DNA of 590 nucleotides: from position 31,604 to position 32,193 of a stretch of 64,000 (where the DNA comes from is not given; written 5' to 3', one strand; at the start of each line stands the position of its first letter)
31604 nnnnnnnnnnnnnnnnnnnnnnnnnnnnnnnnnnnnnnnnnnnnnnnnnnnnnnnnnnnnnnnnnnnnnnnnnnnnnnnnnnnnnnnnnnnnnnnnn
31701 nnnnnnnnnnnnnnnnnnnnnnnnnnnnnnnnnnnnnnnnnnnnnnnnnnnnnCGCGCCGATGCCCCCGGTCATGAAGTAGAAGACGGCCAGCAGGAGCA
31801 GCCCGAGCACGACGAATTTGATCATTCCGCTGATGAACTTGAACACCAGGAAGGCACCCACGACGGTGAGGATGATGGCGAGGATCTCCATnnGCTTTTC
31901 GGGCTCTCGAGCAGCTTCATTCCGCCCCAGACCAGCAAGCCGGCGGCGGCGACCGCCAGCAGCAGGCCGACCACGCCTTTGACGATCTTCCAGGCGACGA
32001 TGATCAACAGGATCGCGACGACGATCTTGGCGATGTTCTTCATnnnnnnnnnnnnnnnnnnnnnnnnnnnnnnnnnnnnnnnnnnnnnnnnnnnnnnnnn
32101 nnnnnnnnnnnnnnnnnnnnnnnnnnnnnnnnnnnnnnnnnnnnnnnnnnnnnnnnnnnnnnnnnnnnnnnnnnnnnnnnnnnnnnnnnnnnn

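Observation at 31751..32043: Tandem pair of similar hydrophobic hairpin microproteins between nuoE and nuoF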

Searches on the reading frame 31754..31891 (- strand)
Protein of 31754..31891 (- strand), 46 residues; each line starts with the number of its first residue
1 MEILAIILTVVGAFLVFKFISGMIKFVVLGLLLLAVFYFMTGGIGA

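Call 6: search_protein_families(library=ncbifam, proteins=[window:31754-31891:-], max_evalue=1)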
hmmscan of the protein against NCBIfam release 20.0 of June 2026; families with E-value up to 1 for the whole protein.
seq(46 aa): 1 family
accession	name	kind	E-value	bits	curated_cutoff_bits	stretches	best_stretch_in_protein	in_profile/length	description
NF009236.0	PRK12586.1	equivalog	0.4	10.5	156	1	3-45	48-87/145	Na+/H+ antiporter subunit G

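Call 7: search_protein_families(library=pfam, proteins=[window:31754-31891:-], max_evalue=1)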
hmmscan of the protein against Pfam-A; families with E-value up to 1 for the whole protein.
seq(46 aa): 2 families
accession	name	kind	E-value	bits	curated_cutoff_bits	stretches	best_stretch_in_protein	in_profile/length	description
PF04835.17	Pox_A9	-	0.082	13.5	22.8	1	13-37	23-47/53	A9 protein conserved region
PF13153.11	DUF3985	-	0.33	11.4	25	1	1-33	1-31/44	Protein of unknown function (DUF3985)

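Call 9: find_homologous_proteins(query=window:31754-31891:-, max_evalue=0.01)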
Query seq(46 aa) (46 aa): 51 proteins with E <= 0.01 among 52 candidates.
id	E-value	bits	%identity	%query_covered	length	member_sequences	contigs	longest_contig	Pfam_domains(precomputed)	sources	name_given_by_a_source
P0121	7.0e-17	77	100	100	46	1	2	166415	-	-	-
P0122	4.4e-16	75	98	100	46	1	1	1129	-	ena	-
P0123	1.7e-15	73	93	100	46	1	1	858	-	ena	-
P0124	1.9e-13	67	85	100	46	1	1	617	-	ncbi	-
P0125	8.0e-13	65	80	100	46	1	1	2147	-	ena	-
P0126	1.7e-12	64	85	100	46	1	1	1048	-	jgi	jgi:hypothetical protein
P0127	2.0e-12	63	80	100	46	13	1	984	-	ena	-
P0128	2.3e-12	63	78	100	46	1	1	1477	-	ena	-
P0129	2.8e-12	63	80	100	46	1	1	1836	-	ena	-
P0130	4.6e-12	62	80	100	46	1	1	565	-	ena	-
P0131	5.5e-12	62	76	100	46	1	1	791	-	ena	-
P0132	6.1e-12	62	80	100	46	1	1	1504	-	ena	-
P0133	6.7e-12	62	78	100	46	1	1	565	-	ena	-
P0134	8.9e-12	61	76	100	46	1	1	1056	-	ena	-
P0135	9.4e-12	61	76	100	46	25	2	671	-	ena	-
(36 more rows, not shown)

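Call 20: search_solved_structures(query=A2, max_evalue=10)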
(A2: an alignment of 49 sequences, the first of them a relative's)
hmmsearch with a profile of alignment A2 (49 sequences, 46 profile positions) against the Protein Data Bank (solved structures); distinct sequences matched with E-value up to 10: 0.

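Call 29: find_homologous_proteins(query=A3, max_evalue=0.001)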
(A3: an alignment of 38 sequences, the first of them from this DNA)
Query A3 (38 sequences) (46 aa, profile of the alignment): 1178 proteins with E <= 0.001 among 8000 candidates; the best 120 are listed.
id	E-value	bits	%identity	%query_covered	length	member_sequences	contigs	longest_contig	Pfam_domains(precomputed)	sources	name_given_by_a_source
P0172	4.3e-17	79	58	93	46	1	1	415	-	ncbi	-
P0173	5.2e-17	79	57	98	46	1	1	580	-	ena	-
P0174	9.8e-17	78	51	98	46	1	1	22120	-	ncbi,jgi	jgi:uncharacterized membrane protein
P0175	1.1e-16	78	51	93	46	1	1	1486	-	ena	-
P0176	1.5e-16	77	57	98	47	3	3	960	-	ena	-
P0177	1.8e-16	77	54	98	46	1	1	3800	-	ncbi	ncbi:MAG: hypothetical protein ABI626_01125 [Sphingomicrobium sp.]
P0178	1.8e-16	77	59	98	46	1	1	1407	-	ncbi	-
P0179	1.9e-16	77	49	93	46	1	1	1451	-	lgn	-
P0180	2.0e-16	77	53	98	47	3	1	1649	-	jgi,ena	jgi:predicted PurR-regulated permease PerM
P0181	2.5e-16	77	53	93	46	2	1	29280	-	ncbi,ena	ncbi:MAG TPA: hypothetical protein VIZ66_09685 [Sphingomicrobium sp.]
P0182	2.5e-16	77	54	98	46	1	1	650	-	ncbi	-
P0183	2.6e-16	77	62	98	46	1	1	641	-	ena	-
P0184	3.4e-16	76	50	67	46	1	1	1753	-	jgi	jgi:hypothetical protein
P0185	3.8e-16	76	54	98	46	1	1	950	-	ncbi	-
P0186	4.5e-16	76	47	98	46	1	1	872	-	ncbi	-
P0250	2.9e-15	73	50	57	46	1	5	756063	-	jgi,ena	jgi:hypothetical protein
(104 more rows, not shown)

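Call 32: find_related_loci(query=A4, collection=metagenome_contigs, flank=2500)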
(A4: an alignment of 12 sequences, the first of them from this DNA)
Query A4 (46 aa) in metagenome_contigs; peptide patterns used: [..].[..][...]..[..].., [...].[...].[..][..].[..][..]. (x = any residue, [..] = any of these).
600 stretches matched a pattern (row limit reached: there are more); 78 encode a relative of the query (tblastn E <= 1e-3); 78 distinct loci.
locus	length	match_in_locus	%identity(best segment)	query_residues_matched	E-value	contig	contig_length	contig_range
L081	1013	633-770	76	1-46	1e-22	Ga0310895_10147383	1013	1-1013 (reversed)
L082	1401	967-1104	76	1-46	2e-21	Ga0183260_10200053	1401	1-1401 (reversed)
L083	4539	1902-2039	78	1-46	8e-21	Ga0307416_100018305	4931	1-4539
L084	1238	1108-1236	77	1-43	9e-20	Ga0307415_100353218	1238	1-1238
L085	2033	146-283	67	1-46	7e-19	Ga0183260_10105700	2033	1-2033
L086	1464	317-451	76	1-45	6e-19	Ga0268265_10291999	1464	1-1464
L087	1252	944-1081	72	1-46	2e-17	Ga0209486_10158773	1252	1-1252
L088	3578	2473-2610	61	1-46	5e-17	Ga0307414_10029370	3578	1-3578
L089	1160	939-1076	63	1-46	6e-17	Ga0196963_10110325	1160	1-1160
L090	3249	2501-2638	70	1-46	9e-17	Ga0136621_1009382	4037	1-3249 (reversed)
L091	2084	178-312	60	1-45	2e-16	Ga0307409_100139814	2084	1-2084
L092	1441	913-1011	88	14-46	3e-16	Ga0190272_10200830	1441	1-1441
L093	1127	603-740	74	1-46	4e-16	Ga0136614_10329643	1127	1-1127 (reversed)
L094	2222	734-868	60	1-45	8e-16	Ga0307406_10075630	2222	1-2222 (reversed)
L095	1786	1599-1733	60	1-45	8e-16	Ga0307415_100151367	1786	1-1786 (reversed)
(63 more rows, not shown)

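Call 46: predict_structure(alignment_id=A2)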
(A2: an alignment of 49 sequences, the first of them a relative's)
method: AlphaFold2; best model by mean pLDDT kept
length: 46 residues; sequences in the alignment: 49
mean_pLDDT: 91.5   pTM: 0.51
mean pLDDT of the five models: 91.5, 90.8, 90.8, 89.7, 88.8
residues with pLDDT >= 90: 36; 70-90: 6; 50-70: 4; < 50: 0
segments of 3 or more residues with pLDDT < 50: none
pLDDT, mean of each block of 10 residues (from residue 1): 96 97 96 92 66
secondary structure, 60 per line:
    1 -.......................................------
elements in order: H2-40

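Call 50: find_encoding_contigs(protein=P0250, flank=9000, max_places=2)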
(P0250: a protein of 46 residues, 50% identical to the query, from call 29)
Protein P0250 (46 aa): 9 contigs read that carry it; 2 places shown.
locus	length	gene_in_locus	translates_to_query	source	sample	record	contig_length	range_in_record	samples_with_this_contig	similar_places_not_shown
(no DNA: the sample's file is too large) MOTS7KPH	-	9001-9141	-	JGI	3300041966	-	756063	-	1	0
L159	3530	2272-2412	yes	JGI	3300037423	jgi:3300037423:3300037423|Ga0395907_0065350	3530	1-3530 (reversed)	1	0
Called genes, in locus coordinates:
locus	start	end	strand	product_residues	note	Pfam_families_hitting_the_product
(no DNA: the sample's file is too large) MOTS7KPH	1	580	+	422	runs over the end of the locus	PF00162:PGK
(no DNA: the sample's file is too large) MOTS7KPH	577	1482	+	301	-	PF00274:Glycolytic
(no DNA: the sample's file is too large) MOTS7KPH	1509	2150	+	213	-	PF02581:TMP-TENI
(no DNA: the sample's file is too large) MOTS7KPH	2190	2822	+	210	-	PF01551:Peptidase_M23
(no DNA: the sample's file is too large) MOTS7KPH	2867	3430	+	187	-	PF08207:EFP_N, PF01132:EFP, PF09285:Elong-fact-P_C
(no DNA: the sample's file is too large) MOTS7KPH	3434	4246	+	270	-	PF00459:Inositol_P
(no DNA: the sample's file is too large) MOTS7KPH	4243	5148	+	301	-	-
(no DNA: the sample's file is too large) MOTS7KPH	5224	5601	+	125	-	PF00507:Oxidored_q4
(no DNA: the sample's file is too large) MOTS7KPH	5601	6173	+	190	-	PF01058:Oxidored_q6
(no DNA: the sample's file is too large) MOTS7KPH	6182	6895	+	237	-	PF00329:Complex1_30kDa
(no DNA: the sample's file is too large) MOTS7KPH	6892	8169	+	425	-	PF00346:Complex1_49kDa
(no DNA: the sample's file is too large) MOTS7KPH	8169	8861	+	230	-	PF01257:2Fe-2S_thioredx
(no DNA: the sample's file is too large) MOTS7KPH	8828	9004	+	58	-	-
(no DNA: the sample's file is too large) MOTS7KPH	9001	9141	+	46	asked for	-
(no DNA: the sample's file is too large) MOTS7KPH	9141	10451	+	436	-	PF01512:Complex1_51K, PF22461:SLBB_2, PF10589:NADH_4Fe-4S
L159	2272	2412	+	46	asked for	-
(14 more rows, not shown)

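Call 55: search_protein_representatives(alignment_id=A5)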
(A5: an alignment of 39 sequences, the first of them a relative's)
Query: 39 sequences, 46 profile positions. Proteins with E-value up to 0.001 (for the whole library): 55; up to 1e-10: 14; up to 1e-30: 0. The best 55 are listed.
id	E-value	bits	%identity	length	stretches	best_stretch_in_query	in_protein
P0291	2.7e-16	75.0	-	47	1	1-45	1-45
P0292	3.2e-16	74.8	-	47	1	1-45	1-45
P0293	3.9e-15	71.3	-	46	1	1-45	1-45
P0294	1.2e-13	66.6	-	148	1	1-45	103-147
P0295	3.5e-13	65.1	-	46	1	1-45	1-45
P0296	4.1e-13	64.8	-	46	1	2-45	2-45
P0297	1.0e-12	63.6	-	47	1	2-44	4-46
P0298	1.5e-11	59.9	-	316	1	3-44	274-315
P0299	1.8e-11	59.6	-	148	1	1-43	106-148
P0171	4.2e-11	58.4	-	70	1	1-45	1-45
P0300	4.9e-11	58.2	-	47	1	1-44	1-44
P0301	5.5e-11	58.0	-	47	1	1-45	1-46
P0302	6.9e-11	57.7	-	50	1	1-44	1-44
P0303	1.0e-10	57.2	-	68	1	10-45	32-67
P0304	2.7e-10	55.8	-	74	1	3-35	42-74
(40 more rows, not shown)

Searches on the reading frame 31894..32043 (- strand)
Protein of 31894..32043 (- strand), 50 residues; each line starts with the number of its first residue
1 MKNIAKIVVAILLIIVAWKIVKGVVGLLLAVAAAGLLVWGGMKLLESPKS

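Call 6: search_protein_families(library=ncbifam, proteins=[window:31894-32043:-], max_evalue=1)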
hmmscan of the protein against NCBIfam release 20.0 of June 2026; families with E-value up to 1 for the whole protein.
seq(50 aa): 0 families

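Call 7: search_protein_families(library=pfam, proteins=[window:31894-32043:-], max_evalue=1)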
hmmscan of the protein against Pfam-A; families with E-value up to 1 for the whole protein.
seq(50 aa): 2 families
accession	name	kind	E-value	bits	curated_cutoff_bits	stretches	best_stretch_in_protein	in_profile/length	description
PF24661.1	DUF7649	-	0.0054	17.2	27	1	5-40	7-42/85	Domain of unknown function (DUF7649)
PF09534.15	Trp_oprn_chp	-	0.17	12.2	29.6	1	8-47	53-91/180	Tryptophan-associated transmembrane protein (Trp_oprn_chp)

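Call 8: find_homologous_proteins(query=window:31894-32043:-, max_evalue=0.01)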
Query seq(50 aa) (50 aa): 140 proteins with E <= 0.01 among 142 candidates; the best 120 are listed.
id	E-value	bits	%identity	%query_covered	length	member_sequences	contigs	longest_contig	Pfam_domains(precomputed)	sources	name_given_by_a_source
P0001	1.2e-19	86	100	100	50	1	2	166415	-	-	-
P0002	1.2e-18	83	94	100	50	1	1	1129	-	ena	-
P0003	3.1e-18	81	92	100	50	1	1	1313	-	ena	-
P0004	3.4e-18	81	94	100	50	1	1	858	-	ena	-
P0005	4.3e-18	81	90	100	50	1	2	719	-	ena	-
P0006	5.9e-18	80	92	100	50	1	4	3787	-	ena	-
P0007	2.2e-17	79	90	100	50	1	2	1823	-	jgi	jgi:hypothetical protein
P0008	4.2e-17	78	88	100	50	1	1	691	-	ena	-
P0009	4.2e-17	78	90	100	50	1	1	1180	-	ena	-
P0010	8.1e-17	77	86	100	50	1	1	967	-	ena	-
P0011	9.4e-17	77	86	100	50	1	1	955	-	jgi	jgi:hypothetical protein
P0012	9.5e-17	77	88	100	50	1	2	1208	-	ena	-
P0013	9.6e-17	77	86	100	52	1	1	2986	-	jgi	jgi:hypothetical protein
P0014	1.0e-16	77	88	100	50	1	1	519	-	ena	-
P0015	1.4e-16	76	88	100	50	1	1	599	-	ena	-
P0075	9.0e-14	68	72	100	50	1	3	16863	-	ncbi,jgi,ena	jgi:hypothetical protein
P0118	3.2e-11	60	69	98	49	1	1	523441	-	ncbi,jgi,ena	jgi:hypothetical protein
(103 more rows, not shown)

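Call 19: search_solved_structures(query=A1, max_evalue=10)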
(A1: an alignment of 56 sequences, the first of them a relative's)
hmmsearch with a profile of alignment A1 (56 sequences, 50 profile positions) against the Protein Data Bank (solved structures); distinct sequences matched with E-value up to 10: 0.

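Call 41: predict_structure(alignment_id=A1)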
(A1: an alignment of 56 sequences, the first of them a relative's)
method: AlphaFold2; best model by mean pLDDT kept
length: 50 residues; sequences in the alignment: 56
mean_pLDDT: 92.3   pTM: 0.51
mean pLDDT of the five models: 92.3, 91.3, 91.2, 90.2, 89.2
residues with pLDDT >= 90: 40; 70-90: 6; 50-70: 4; < 50: 0
segments of 3 or more residues with pLDDT < 50: none
pLDDT, mean of each block of 10 residues (from residue 1): 94 97 97 95 77
secondary structure, 60 per line:
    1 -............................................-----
elements in order: H2-45

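Call 47: list_cluster_members(proteins=[P0001, P0121, P0118, P0159, P0250, P0255, P0174, P0075])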
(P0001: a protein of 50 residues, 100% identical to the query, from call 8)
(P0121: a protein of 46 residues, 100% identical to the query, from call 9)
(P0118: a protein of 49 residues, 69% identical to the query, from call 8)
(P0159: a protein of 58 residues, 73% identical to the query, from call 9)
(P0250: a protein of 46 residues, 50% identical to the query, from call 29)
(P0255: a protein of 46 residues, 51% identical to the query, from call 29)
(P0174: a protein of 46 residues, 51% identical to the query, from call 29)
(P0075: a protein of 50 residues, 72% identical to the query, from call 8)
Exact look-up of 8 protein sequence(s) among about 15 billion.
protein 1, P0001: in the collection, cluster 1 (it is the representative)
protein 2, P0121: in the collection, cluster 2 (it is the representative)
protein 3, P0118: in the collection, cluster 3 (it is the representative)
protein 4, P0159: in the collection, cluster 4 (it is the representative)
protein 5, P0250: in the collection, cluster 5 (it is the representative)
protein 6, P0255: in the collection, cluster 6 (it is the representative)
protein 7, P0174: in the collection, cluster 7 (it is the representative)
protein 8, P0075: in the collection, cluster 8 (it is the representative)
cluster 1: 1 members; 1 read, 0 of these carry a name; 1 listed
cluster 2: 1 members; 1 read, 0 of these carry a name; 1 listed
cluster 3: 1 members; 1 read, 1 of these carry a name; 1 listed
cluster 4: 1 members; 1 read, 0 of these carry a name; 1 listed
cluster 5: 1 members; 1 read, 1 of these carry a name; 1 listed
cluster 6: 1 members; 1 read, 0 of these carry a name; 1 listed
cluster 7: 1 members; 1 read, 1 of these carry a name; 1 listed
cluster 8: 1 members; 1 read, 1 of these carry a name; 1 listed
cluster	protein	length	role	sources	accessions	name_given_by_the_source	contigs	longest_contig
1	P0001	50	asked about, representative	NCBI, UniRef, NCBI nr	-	-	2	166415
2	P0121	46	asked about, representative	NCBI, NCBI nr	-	-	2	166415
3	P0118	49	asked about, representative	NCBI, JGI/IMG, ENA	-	hypothetical protein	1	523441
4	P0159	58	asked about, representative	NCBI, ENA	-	-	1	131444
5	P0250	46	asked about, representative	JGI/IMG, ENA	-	hypothetical protein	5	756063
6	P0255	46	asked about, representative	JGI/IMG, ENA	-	-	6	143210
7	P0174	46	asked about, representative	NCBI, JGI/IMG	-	uncharacterized membrane protein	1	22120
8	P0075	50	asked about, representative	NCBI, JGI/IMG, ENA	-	hypothetical protein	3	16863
